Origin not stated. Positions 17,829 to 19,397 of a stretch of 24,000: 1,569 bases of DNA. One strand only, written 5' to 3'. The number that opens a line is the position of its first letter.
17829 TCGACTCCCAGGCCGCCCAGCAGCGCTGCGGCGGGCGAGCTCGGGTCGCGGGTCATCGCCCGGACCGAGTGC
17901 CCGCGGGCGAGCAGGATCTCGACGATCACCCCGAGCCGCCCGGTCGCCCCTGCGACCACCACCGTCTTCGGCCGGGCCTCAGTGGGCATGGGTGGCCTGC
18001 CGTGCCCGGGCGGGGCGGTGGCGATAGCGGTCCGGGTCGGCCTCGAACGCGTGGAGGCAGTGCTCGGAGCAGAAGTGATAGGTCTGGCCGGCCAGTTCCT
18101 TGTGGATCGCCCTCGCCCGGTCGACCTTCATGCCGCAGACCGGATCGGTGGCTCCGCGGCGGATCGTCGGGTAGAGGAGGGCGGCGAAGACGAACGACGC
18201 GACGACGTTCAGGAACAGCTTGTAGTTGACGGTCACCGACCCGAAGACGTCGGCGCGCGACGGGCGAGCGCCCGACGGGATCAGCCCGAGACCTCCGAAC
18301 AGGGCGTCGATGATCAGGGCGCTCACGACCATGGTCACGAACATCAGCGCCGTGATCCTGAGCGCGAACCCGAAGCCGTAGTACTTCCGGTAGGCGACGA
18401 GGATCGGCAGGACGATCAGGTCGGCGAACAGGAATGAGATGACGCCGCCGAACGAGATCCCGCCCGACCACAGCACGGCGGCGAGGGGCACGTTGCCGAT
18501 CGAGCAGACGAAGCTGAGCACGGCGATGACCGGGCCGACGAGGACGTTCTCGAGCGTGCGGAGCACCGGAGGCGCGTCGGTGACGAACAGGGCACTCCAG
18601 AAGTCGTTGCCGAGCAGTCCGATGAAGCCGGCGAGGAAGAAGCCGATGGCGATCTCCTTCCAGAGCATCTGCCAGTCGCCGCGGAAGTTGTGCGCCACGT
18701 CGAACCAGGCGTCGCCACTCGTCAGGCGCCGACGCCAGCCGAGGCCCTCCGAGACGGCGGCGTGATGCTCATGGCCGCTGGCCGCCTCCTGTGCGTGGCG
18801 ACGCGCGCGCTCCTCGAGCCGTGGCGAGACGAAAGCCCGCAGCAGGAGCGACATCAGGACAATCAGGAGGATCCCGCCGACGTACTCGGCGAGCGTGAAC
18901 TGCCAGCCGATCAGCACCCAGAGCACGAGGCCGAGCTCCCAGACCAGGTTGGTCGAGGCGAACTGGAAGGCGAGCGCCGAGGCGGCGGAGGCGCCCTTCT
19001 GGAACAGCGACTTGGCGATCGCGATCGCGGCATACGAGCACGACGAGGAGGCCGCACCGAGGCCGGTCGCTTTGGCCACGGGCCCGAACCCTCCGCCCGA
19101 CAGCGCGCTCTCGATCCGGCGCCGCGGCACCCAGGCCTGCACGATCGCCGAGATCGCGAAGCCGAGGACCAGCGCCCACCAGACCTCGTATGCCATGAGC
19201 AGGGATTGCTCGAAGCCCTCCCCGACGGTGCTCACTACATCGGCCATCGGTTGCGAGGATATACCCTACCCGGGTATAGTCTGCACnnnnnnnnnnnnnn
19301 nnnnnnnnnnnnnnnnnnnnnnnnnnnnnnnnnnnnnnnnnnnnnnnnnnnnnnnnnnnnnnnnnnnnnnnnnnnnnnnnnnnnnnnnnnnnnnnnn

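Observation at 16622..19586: CsoR-operated divergent operon with no CopA/CopZ: permease-YHS fusion + NmrA-like protein + Cys-motif membrane protein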

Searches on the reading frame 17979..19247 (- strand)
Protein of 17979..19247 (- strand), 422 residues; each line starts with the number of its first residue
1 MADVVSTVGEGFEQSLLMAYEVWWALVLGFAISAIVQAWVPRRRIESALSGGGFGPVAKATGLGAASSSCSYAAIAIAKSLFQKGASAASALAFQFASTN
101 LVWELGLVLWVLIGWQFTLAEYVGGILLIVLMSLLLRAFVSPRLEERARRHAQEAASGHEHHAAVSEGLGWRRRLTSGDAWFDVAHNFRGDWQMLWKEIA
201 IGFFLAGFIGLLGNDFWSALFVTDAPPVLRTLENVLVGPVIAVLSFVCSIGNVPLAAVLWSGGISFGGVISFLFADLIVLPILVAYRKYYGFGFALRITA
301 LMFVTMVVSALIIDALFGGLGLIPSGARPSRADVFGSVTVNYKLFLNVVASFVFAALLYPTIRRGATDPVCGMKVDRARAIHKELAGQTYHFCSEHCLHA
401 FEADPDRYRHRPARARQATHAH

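Call 3: search_protein_families(library=pfam, proteins=[window:17979-19247:-], max_evalue=0.01)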
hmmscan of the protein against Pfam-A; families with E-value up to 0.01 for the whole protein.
window:17979-19247:- (422 aa): 4 families
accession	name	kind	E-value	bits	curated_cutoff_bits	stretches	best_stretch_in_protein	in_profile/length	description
PF03773.19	ArsP_1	-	4.9e-60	203.6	32.3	1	18-313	12-292/294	Predicted permease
PF04945.19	YHS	-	2.1e-15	56.8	30.3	1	367-410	2-45/47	YHS domain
PF06467.20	zf-FCS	-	0.0072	16.6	22.4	0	387-401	25-39/39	MYM-type Zinc finger with FCS sequence motif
PF24273.1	TRASH_HVO_1752_C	-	0.0085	16.7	27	0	371-407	7-42/47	HVO_1752, C-terminal TRASH domain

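Call 4: search_protein_families(library=ncbifam, proteins=[window:17979-19247:-], max_evalue=0.01)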
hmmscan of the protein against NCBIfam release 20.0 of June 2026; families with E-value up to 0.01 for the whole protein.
window:17979-19247:- (422 aa): 2 families
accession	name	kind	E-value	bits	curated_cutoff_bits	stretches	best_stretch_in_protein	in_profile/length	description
NF033936.1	CuZnOut_SO0444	equivalog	4.5e-14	52.4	300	1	26-277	12-272/351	SO_0444 family Cu/Zn efflux transporter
NF040736.1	efflux_SaoE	equivalog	1.2e-13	51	325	1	22-313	20-290/352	efflux transporter SaoE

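Call 10: find_homologous_proteins(query=window:17979-19247:-, max_evalue=1e-10)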
Query window:17979-19247:- (422 aa): 8000 proteins with E <= 1e-10 among 8000 candidates; the best 120 are listed.
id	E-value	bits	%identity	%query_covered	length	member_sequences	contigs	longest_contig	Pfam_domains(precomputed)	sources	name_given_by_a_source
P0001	1.1e-275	932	99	100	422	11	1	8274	PF04945.20,PF03773.20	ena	-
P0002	2.9e-246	835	89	100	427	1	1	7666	PF04945.20,PF03773.20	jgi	jgi:uncharacterized protein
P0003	6.5e-244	827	87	100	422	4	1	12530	PF04945.20,PF03773.20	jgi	jgi:uncharacterized protein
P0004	1.0e-243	827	87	100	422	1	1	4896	PF04945.20,PF03773.20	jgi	jgi:uncharacterized protein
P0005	4.5e-226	769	92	91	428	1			PF03773.20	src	-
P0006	2.5e-220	750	79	100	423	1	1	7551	PF04945.20,PF03773.20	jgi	-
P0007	9.4e-218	741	79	99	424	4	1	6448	PF04945.20,PF03773.20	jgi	-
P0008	2.2e-216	737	78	100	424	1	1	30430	PF04945.20,PF03773.20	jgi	jgi:hypothetical protein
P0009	3.7e-216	736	78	100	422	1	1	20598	PF04945.20,PF03773.20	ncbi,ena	-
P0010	1.8e-215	734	78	98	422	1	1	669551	PF04945.20,PF03773.20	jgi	jgi:uncharacterized protein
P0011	2.9e-214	730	78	100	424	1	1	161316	PF04945.20,PF03773.20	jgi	jgi:uncharacterized protein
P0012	3.6e-213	726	77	100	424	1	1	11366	PF04945.20,PF03773.20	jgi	jgi:uncharacterized protein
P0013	3.9e-213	726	75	100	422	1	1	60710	PF04945.20,PF03773.20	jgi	jgi:uncharacterized protein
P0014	5.7e-213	726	77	100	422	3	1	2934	PF04945.20,PF03773.20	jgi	jgi:uncharacterized membrane protein YraQ (UPF0718 family)/YHS domain-containing protein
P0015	1.4e-212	724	74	98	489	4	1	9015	PF04945.20,PF03773.20,PF24273.2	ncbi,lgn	-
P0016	1.9e-212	724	76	100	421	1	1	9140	PF04945.20,PF03773.20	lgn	-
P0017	2.4e-212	724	77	97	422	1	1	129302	PF04945.20,PF03773.20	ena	-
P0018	2.4e-212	723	77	100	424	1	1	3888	PF04945.20,PF03773.20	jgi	jgi:uncharacterized protein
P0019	3.0e-212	723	76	99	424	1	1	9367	PF04945.20,PF03773.20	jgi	jgi:uncharacterized protein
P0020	5.0e-212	722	76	99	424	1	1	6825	PF04945.20,PF03773.20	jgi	jgi:uncharacterized protein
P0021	1.4e-211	721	77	100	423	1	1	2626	PF04945.20,PF03773.20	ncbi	-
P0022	2.5e-211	720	77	98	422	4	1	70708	PF04945.20,PF03773.20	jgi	jgi:uncharacterized membrane protein YraQ (UPF0718 family)/YHS domain-containing protein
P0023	3.1e-211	720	76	100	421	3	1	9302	PF04945.20,PF03773.20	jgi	jgi:uncharacterized protein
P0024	4.9e-211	719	77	99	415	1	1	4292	PF04945.20,PF03773.20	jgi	jgi:uncharacterized membrane protein YraQ (UPF0718 family)/YHS domain-containing protein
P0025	6.4e-211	719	77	100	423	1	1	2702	PF04945.20,PF03773.20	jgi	-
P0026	1.1e-210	718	77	100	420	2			PF04945.20,PF03773.20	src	-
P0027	1.3e-210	718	75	100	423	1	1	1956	PF04945.20,PF03773.20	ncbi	-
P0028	1.3e-210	718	76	100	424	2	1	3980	PF04945.20,PF03773.20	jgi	jgi:uncharacterized protein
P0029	1.6e-210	717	76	100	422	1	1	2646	PF04945.20,PF03773.20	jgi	jgi:uncharacterized membrane protein YraQ (UPF0718 family)/YHS domain-containing protein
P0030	2.0e-210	717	76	98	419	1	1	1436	PF04945.20,PF03773.20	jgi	jgi:uncharacterized protein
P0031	2.1e-210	717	75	100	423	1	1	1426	PF04945.20,PF03773.20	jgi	jgi:uncharacterized membrane protein YraQ (UPF0718 family)/YHS domain-containing protein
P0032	2.3e-210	717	77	98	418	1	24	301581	PF04945.20,PF03773.20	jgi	jgi:uncharacterized protein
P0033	2.3e-210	717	79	96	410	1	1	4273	PF04945.20,PF03773.20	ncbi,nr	ncbi:MAG: uncharacterized protein QOJ01_932 [Solirubrobacterales bacterium]|nr:uncharacterized prote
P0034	2.5e-210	717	75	100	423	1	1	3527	PF04945.20,PF03773.20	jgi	jgi:uncharacterized membrane protein YraQ (UPF0718 family)/YHS domain-containing protein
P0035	3.2e-210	716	78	96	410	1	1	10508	PF04945.20,PF03773.20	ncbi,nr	ncbi:MAG: uncharacterized protein QOI84_1895 [Solirubrobacterales bacterium]|nr:uncharacterized prot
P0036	3.6e-210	716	76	100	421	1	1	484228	PF04945.20,PF03773.20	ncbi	-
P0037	3.8e-210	716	78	96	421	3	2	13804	PF04945.20,PF03773.20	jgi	jgi:uncharacterized protein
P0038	4.9e-210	716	78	97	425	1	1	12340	PF04945.20,PF03773.20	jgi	jgi:uncharacterized protein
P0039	6.1e-210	716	77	97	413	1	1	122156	PF04945.20,PF03773.20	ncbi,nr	ncbi:MAG TPA: permease [Solirubrobacterales bacterium]|nr:permease [Solirubrobacterales bacterium]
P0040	6.1e-210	716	77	98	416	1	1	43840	PF04945.20,PF03773.20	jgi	jgi:uncharacterized membrane protein YraQ (UPF0718 family)/YHS domain-containing protein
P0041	6.8e-210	715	75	100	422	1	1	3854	PF04945.20,PF03773.20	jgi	jgi:uncharacterized membrane protein YraQ (UPF0718 family)/YHS domain-containing protein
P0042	7.7e-210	715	77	98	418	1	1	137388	PF04945.20,PF03773.20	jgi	jgi:uncharacterized protein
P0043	8.5e-210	715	75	99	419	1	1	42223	PF04945.20,PF03773.20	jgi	jgi:uncharacterized protein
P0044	1.0e-209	715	76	100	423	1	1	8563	PF04945.20,PF03773.20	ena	-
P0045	1.3e-209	714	75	100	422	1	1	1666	PF04945.20,PF03773.20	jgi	jgi:uncharacterized protein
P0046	1.4e-209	714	75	99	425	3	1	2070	PF04945.20,PF03773.20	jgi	jgi:uncharacterized protein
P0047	1.5e-209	714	77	97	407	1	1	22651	PF04945.20,PF03773.20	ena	-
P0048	1.6e-209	714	76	100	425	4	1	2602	PF04945.20,PF03773.20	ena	-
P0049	1.7e-209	714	78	96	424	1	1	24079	PF04945.20,PF03773.20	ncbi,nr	ncbi:MAG TPA: permease [Solirubrobacterales bacterium]|nr:permease [Solirubrobacterales bacterium]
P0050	2.0e-209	714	77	100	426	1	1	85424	PF04945.20,PF03773.20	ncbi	ncbi:MAG: permease [Actinomycetota bacterium]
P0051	2.4e-209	714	76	100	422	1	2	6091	PF04945.20,PF03773.20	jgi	jgi:uncharacterized protein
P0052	2.4e-209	714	75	100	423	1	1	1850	PF04945.20,PF03773.20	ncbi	-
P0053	3.0e-209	713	76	96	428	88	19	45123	PF04945.20,PF03773.20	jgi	jgi:uncharacterized membrane protein YraQ (UPF0718 family)/YHS domain-containing protein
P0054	3.1e-209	713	76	99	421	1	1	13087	PF04945.20,PF03773.20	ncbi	-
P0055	3.5e-209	713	75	100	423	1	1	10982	PF04945.20,PF03773.20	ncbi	-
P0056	3.8e-209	713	78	96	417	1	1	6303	PF04945.20,PF03773.20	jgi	jgi:uncharacterized membrane protein YraQ (UPF0718 family)/YHS domain-containing protein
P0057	4.3e-209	713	77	98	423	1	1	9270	PF04945.20,PF03773.20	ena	-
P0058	6.7e-209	712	73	100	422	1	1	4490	PF04945.20,PF03773.20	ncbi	-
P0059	7.2e-209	712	76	100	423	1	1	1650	PF04945.20,PF03773.20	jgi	jgi:uncharacterized protein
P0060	7.4e-209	712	77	96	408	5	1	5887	PF04945.20,PF03773.20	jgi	jgi:uncharacterized membrane protein YraQ (UPF0718 family)/YHS domain-containing protein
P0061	7.7e-209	712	79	96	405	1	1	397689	PF04945.20,PF03773.20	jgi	jgi:uncharacterized protein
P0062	8.0e-209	712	74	100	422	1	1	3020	PF04945.20,PF03773.20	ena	-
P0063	8.1e-209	712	77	97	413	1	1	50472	PF04945.20,PF03773.20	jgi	jgi:uncharacterized membrane protein YraQ (UPF0718 family)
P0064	1.1e-208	711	78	97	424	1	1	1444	PF04945.20,PF03773.20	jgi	jgi:uncharacterized protein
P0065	1.1e-208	711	75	100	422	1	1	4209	PF04945.20,PF03773.20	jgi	jgi:uncharacterized membrane protein YraQ (UPF0718 family)/YHS domain-containing protein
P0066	1.1e-208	711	74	100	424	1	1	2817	PF04945.20,PF03773.20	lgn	-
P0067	1.2e-208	711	74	100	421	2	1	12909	PF04945.20,PF03773.20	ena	-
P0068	1.9e-208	711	77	97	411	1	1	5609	PF04945.20,PF03773.20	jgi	-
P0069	3.0e-208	710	77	97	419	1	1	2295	PF04945.20,PF03773.20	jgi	jgi:uncharacterized protein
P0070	3.3e-208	710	76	99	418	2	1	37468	PF04945.20,PF03773.20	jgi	jgi:uncharacterized membrane protein YraQ (UPF0718 family)/YHS domain-containing protein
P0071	3.4e-208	710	76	99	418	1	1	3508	PF04945.20,PF03773.20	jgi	jgi:uncharacterized protein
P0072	3.6e-208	710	78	96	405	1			PF04945.20,PF03773.20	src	-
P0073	3.7e-208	710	76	97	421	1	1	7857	PF04945.20,PF03773.20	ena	-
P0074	4.0e-208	710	78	95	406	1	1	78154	PF04945.20,PF03773.20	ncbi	ncbi:MAG: permease [Solirubrobacterales bacterium]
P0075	4.2e-208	710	75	100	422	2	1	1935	PF04945.20,PF03773.20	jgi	jgi:uncharacterized membrane protein YraQ (UPF0718 family)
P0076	4.5e-208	709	77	96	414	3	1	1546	PF04945.20,PF03773.20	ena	-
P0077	4.6e-208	709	75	98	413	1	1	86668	PF04945.20,PF03773.20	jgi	jgi:uncharacterized membrane protein YraQ (UPF0718 family)/YHS domain-containing protein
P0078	5.0e-208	709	75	100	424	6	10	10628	PF04945.20,PF03773.20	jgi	jgi:uncharacterized membrane protein YraQ (UPF0718 family)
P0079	5.3e-208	709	73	100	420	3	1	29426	PF04945.20,PF03773.20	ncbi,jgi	-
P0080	5.5e-208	709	75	97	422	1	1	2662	PF04945.20,PF03773.20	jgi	jgi:uncharacterized membrane protein YraQ (UPF0718 family)/YHS domain-containing protein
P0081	6.4e-208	709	76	100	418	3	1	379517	PF04945.20,PF03773.20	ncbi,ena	-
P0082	7.0e-208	709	75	98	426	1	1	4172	PF04945.20,PF03773.20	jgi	jgi:uncharacterized membrane protein YraQ (UPF0718 family)/YHS domain-containing protein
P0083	7.8e-208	709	76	100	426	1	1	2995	PF04945.20,PF03773.20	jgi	jgi:uncharacterized membrane protein YraQ (UPF0718 family)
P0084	9.4e-208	708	76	100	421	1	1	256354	PF04945.20,PF03773.20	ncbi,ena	-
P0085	1.0e-207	708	76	97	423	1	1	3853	PF04945.20,PF03773.20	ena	-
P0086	1.1e-207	708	75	100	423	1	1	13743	PF04945.20,PF03773.20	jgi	jgi:uncharacterized protein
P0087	1.2e-207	708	78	95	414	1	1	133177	PF04945.20,PF03773.20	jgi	jgi:uncharacterized membrane protein YraQ (UPF0718 family)/YHS domain-containing protein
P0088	1.2e-207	708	76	100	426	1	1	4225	PF04945.20,PF03773.20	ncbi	-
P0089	1.4e-207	708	74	98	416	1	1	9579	PF04945.20,PF03773.20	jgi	jgi:uncharacterized membrane protein YraQ (UPF0718 family)/YHS domain-containing protein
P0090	1.9e-207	707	75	100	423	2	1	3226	PF04945.20,PF03773.20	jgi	jgi:uncharacterized membrane protein YraQ (UPF0718 family)/YHS domain-containing protein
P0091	2.3e-207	707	76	97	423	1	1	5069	PF04945.20,PF03773.20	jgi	-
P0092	2.3e-207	707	76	100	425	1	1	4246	PF04945.20,PF03773.20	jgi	jgi:uncharacterized protein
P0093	2.4e-207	707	75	100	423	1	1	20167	PF04945.20,PF03773.20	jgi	jgi:uncharacterized protein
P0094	2.9e-207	707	75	100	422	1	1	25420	PF04945.20,PF03773.20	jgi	jgi:uncharacterized membrane protein YraQ (UPF0718 family)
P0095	3.0e-207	707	76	99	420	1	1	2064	PF04945.20,PF03773.20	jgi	jgi:uncharacterized membrane protein YraQ (UPF0718 family)/YHS domain-containing protein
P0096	3.5e-207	706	75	100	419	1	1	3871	PF04945.20,PF03773.20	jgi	jgi:uncharacterized protein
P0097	3.9e-207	706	78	95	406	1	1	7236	PF04945.20,PF03773.20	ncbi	-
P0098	4.1e-207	706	78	95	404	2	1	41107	PF04945.20,PF03773.20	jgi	jgi:uncharacterized protein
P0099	4.5e-207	706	74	99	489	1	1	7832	PF04945.20,PF03773.20,PF24273.2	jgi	jgi:YHS domain-containing protein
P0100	4.6e-207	706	78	96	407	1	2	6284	PF04945.20,PF03773.20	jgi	jgi:uncharacterized membrane protein YraQ (UPF0718 family)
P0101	4.7e-207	706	74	99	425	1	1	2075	PF04945.20,PF03773.20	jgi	jgi:uncharacterized membrane protein YraQ (UPF0718 family)/YHS domain-containing protein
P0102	4.7e-207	706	76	98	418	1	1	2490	PF04945.20,PF03773.20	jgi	jgi:uncharacterized membrane protein YraQ (UPF0718 family)/YHS domain-containing protein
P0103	5.5e-207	706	74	100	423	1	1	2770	PF04945.20,PF03773.20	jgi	jgi:uncharacterized membrane protein YraQ (UPF0718 family)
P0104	5.9e-207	706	78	97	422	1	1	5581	PF04945.20,PF03773.20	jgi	jgi:uncharacterized membrane protein YraQ (UPF0718 family)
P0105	6.0e-207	706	75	100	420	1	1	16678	PF04945.20,PF03773.20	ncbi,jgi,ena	-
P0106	6.6e-207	706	76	98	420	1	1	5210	PF04945.20,PF03773.20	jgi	jgi:uncharacterized membrane protein YraQ (UPF0718 family)/YHS domain-containing protein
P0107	6.7e-207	706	100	75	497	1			PF04945.20,PF03773.20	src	-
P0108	7.0e-207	705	75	100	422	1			PF04945.20,PF03773.20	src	-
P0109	7.0e-207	705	78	95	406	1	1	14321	PF04945.20,PF03773.20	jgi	jgi:uncharacterized membrane protein YraQ (UPF0718 family)/YHS domain-containing protein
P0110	7.1e-207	705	75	98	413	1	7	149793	PF04945.20,PF03773.20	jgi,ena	-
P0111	7.4e-207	705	74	100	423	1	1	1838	PF04945.20,PF03773.20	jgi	jgi:uncharacterized membrane protein YraQ (UPF0718 family)/YHS domain-containing protein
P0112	7.7e-207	705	73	98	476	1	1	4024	PF04945.20,PF03773.20,PF24273.2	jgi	jgi:uncharacterized protein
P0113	9.2e-207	705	75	100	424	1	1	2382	PF04945.20,PF03773.20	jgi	jgi:uncharacterized membrane protein YraQ (UPF0718 family)/YHS domain-containing protein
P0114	9.3e-207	705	77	95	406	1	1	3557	PF04945.20,PF03773.20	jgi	jgi:uncharacterized membrane protein YraQ (UPF0718 family)/YHS domain-containing protein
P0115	9.3e-207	705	78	96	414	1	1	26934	PF04945.20,PF03773.20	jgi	jgi:uncharacterized protein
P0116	1.1e-206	705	74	100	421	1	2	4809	PF04945.20,PF03773.20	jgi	-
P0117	1.4e-206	704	74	100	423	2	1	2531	PF04945.20,PF03773.20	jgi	jgi:uncharacterized protein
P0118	1.5e-206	704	74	100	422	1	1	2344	PF04945.20,PF03773.20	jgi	jgi:uncharacterized protein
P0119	1.7e-206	704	75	98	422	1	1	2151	PF04945.20,PF03773.20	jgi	jgi:uncharacterized protein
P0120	1.7e-206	704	75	98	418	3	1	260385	PF04945.20,PF03773.20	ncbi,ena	-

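Call 14: find_related_loci(query=A1, collection=genome_contigs, flank=6000)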
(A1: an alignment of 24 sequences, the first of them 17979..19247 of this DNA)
Query A1 (422 aa) in genome_contigs; peptide patterns used: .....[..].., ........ (x = any residue, [..] = any of these).
600 stretches matched a pattern (row limit reached: there are more); 576 encode a relative of the query (tblastn E <= 1e-3); the best 80 are kept; 80 distinct loci.
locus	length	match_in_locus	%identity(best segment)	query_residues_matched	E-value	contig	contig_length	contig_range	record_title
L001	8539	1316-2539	78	1-409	0e+0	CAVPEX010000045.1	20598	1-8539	MAG: uncultured Solirubrobacterales bacterium isolate MFD10097.bin.1.30 genome assembly, contig: contig_2845, whole geno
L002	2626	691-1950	77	1-422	0e+0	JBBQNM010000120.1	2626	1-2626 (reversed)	MAG: Solirubrobacterales bacterium isolate Co_metawrap_280 Cmw_280_k141_17016060_length_2626_cov_42.8632, whole genome s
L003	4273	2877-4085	78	1-404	0e+0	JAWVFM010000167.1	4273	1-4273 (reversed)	MAG: Solirubrobacterales bacterium isolate BP_453 scaffold_529104, whole genome shotgun sequence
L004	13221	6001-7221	76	1-408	0e+0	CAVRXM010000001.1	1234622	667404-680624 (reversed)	MAG: uncultured Solirubrobacterales bacterium isolate MFD02199.bin.2.118 genome assembly, contig: contig_2229, whole gen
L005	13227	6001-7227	76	1-411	0e+0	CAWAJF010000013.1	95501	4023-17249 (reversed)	MAG: uncultured Solirubrobacterales bacterium isolate MFD02416.bin.1.9 genome assembly, contig: contig_87659, whole geno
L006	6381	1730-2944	76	4-408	0e+0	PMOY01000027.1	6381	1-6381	MAG: Solirubrobacterales bacterium isolate palsa_465 73.20110600_P3S.6_contig_33703, whole genome shotgun sequence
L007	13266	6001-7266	74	1-422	0e+0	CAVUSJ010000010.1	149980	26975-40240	MAG: uncultured Solirubrobacterales bacterium isolate MFD06085.bin.1.170 genome assembly, contig: contig_40013, whole ge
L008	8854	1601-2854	74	1-417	0e+0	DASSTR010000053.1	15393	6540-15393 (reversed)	MAG TPA_asm: Solirubrobacterales bacterium isolate SMAG_U546 k141_554018, whole genome shotgun sequence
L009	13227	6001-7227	74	1-411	0e+0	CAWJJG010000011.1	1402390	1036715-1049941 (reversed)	MAG: uncultured Solirubrobacterales bacterium isolate MFD05442.bin.1.204 genome assembly, contig: contig_9457, whole gen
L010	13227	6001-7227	74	1-411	0e+0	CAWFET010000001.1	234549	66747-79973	MAG: uncultured Solirubrobacterales bacterium isolate MFD00822.bin.1.76 genome assembly, contig: contig_128498, whole ge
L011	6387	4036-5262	75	1-411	0e+0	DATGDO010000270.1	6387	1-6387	MAG TPA_asm: Solirubrobacterales bacterium isolate SMAG_U9676 k141_104168, whole genome shotgun sequence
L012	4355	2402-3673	73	1-422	0e+0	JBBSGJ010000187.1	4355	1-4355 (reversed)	MAG: Solirubrobacterales bacterium isolate LS2_sbin.36 LS2_sbin.36_K_1044471_L_4355_cov_17.8261, whole genome shotgun se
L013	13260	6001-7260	74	1-422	0e+0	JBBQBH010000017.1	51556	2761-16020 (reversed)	MAG: Solirubrobacterales bacterium isolate Co_metawrap_1381 Cmw_1381_k141_16986320_length_51556_cov_21.9967, whole genom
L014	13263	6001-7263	74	1-422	0e+0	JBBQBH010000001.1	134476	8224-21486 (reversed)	MAG: Solirubrobacterales bacterium isolate Co_metawrap_1381 Cmw_1381_k141_26773419_length_134476_cov_23.9986, whole geno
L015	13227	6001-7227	74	1-411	0e+0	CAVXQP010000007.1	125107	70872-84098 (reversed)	MAG: uncultured Solirubrobacterales bacterium isolate MFD00822.bin.2.133 genome assembly, contig: contig_144321, whole g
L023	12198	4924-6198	69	1-422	0e+0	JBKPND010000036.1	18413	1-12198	MAG: Actinomycetota bacterium isolate GS_HAYS_MAG_00049 GS_HAYS_000002143555, whole genome shotgun sequence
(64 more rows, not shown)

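Call 23: search_solved_structures(query=window:17979-19247:-, max_evalue=1)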
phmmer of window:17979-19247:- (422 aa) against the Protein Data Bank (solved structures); distinct sequences matched with E-value up to 1: 4.
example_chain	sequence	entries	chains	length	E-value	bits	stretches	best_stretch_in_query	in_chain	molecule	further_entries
2lj4_A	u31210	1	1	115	0.043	15.9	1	152-232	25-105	Peptidyl-prolyl cis-trans isomerase/rotamase, putative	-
2inp_A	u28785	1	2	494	0.6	12.2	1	384-409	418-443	Phenol hydroxylase component phN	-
3u52_A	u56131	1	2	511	0.63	12.1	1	384-409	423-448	Phenol hydroxylase component phN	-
2inn_A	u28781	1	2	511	0.63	12.1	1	384-409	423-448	Phenol hydroxylase component phN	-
